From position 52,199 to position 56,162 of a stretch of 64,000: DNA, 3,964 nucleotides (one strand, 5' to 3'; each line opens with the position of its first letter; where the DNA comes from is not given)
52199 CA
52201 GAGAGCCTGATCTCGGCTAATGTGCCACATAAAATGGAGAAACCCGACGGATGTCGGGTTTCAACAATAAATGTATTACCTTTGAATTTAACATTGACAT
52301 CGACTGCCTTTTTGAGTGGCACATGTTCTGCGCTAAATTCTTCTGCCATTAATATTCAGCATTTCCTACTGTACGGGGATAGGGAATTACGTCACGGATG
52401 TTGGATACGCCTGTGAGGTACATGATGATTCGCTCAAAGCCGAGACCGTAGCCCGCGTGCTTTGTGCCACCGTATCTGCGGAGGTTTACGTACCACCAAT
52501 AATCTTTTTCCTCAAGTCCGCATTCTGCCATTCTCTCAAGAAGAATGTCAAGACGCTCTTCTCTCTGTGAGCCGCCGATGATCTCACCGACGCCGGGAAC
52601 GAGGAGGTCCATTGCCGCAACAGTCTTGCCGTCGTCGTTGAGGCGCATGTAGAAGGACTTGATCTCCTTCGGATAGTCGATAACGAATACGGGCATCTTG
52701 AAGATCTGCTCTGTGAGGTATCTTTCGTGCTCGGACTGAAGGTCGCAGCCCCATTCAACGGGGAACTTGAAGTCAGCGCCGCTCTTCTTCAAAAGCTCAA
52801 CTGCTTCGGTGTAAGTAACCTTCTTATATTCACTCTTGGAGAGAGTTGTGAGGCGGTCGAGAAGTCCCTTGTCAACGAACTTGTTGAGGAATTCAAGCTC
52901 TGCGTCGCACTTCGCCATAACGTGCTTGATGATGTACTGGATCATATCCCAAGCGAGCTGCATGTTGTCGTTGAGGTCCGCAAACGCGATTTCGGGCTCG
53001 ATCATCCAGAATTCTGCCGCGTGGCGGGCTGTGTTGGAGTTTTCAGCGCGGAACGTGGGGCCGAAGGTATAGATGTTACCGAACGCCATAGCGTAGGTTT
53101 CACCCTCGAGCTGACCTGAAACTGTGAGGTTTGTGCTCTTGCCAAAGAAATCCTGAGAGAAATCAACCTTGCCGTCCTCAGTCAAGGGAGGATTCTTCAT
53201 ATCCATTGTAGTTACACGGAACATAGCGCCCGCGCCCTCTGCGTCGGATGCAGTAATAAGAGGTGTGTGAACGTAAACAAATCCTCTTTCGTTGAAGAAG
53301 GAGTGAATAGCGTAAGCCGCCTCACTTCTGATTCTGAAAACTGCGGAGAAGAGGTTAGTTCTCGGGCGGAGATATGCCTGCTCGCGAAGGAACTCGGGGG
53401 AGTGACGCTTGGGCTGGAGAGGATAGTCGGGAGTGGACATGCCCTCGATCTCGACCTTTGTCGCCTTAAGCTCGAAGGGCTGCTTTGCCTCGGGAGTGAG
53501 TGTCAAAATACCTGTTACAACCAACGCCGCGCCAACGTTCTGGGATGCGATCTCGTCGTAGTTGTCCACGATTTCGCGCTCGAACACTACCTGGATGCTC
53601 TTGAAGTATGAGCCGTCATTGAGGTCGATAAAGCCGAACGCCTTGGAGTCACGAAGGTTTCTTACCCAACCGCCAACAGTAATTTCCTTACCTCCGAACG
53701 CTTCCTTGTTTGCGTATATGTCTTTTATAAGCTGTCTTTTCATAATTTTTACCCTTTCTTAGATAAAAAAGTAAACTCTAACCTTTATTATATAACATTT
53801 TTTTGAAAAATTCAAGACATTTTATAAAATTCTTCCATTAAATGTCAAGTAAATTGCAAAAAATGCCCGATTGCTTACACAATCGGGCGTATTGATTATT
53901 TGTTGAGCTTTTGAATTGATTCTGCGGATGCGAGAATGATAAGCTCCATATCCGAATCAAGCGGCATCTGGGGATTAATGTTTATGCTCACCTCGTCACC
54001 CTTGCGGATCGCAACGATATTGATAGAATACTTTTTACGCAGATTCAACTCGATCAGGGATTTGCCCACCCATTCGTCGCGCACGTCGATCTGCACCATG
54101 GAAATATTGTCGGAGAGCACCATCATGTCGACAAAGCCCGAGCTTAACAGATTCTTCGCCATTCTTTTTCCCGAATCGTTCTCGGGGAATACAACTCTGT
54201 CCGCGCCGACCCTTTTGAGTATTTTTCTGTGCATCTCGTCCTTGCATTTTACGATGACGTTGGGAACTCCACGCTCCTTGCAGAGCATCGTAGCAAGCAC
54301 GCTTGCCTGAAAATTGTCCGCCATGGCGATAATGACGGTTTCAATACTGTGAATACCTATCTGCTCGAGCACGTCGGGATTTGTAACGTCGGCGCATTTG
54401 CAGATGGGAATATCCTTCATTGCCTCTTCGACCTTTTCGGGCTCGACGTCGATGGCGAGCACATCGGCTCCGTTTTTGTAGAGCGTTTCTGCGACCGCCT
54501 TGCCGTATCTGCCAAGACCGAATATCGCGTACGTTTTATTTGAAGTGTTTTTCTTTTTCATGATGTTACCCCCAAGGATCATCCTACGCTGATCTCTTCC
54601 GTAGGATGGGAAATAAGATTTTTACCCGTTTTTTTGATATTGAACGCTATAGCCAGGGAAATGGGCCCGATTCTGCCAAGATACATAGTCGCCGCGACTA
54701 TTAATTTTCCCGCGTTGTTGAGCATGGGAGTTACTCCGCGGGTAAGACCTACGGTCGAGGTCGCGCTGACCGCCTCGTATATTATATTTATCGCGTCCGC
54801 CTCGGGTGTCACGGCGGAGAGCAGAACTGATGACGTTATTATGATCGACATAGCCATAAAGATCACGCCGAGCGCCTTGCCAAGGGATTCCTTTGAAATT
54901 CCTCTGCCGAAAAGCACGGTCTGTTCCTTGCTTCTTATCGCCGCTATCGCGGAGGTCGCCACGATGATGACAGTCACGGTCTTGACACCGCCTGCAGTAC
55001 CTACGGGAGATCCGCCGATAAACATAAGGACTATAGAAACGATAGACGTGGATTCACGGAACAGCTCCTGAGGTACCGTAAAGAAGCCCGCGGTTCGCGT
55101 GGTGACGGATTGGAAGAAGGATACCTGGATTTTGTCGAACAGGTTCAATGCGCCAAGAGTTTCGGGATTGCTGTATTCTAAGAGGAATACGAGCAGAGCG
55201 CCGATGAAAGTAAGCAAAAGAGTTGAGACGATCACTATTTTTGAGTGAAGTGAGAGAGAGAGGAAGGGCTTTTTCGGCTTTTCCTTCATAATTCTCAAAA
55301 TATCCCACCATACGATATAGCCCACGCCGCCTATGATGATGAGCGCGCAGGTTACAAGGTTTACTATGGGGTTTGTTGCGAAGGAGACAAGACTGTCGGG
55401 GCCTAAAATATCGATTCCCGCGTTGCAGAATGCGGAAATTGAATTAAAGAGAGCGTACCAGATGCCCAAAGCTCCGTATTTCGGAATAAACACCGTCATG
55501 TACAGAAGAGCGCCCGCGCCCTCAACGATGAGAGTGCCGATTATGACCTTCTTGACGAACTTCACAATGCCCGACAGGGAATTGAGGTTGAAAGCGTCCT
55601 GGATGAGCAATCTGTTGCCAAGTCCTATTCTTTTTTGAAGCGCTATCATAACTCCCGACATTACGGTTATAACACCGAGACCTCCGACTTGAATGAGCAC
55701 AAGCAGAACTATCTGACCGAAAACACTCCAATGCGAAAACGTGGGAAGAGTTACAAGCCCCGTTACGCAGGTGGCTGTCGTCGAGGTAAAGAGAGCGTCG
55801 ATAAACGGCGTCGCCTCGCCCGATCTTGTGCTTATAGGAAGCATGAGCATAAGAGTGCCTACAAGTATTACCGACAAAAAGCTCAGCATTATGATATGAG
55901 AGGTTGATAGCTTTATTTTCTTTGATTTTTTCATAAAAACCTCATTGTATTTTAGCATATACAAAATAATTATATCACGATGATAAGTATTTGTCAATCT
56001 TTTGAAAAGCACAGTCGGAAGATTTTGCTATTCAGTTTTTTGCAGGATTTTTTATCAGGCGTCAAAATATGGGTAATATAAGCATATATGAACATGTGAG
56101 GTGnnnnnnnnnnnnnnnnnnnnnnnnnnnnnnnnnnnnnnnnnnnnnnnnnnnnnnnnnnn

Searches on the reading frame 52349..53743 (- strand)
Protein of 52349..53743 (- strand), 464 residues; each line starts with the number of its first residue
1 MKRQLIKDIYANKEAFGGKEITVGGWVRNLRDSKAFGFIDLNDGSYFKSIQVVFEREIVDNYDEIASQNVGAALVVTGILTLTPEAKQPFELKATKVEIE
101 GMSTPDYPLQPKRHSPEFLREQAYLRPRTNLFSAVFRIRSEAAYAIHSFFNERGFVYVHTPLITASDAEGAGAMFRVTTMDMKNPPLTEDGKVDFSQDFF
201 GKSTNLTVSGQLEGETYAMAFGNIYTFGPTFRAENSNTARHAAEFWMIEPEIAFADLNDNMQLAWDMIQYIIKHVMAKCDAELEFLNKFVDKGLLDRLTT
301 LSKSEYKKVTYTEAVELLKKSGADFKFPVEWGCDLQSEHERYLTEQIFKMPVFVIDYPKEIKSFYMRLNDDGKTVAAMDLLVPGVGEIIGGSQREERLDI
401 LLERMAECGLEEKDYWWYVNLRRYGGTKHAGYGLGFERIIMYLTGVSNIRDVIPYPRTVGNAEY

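Call 90: search_protein_families(library=pfam, max_evalue=1e-8, proteins=[window:52349-53743:-])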
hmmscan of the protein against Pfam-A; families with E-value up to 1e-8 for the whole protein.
window:52349-53743:- (464 aa): 2 families
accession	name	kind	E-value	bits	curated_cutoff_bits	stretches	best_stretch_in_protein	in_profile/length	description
PF00152.25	tRNA-synt_2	-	2.1e-66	224.5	25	1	117-458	3-307/308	tRNA synthetases class II (D, K and N)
PF01336.31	tRNA_anti-codon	-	3.1e-11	43.5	27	1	21-99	1-74/75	OB-fold nucleic acid binding domain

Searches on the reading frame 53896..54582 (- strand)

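Call 90: search_protein_families(library=pfam, max_evalue=1e-8, proteins=[window:53896-54582:-])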
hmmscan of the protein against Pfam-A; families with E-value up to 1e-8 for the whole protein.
window:53896-54582:- (228 aa): 2 families
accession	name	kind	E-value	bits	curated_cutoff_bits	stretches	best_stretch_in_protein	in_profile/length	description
PF02254.24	TrkA_N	-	1e-27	97.2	23.8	1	18-133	1-116/116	TrkA-N domain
PF02080.26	TrkA_C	-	9.9e-13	48.2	27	1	165-226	6-66/71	TrkA-C domain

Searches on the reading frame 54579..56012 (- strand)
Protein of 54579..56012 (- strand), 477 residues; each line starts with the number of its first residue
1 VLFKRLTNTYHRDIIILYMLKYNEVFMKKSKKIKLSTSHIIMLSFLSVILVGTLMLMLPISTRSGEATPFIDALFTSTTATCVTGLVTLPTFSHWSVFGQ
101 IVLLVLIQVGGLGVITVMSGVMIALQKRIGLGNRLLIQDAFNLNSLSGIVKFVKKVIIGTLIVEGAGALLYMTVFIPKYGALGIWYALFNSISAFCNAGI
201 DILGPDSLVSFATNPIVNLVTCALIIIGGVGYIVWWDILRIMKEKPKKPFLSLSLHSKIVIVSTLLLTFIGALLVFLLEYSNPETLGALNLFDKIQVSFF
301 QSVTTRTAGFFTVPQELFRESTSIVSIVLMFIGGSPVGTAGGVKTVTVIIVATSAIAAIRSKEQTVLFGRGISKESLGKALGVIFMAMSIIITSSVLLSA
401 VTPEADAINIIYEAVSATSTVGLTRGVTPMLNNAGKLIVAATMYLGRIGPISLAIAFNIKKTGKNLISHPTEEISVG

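Call 90: search_protein_families(library=pfam, max_evalue=1e-8, proteins=[window:54579-56012:-])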
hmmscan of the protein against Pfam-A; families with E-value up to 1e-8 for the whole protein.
window:54579-56012:- (477 aa): 1 family
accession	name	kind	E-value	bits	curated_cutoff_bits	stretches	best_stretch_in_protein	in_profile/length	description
PF02386.22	TrkH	-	1.7e-51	175.7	27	1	14-460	9-493/502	Cation transport protein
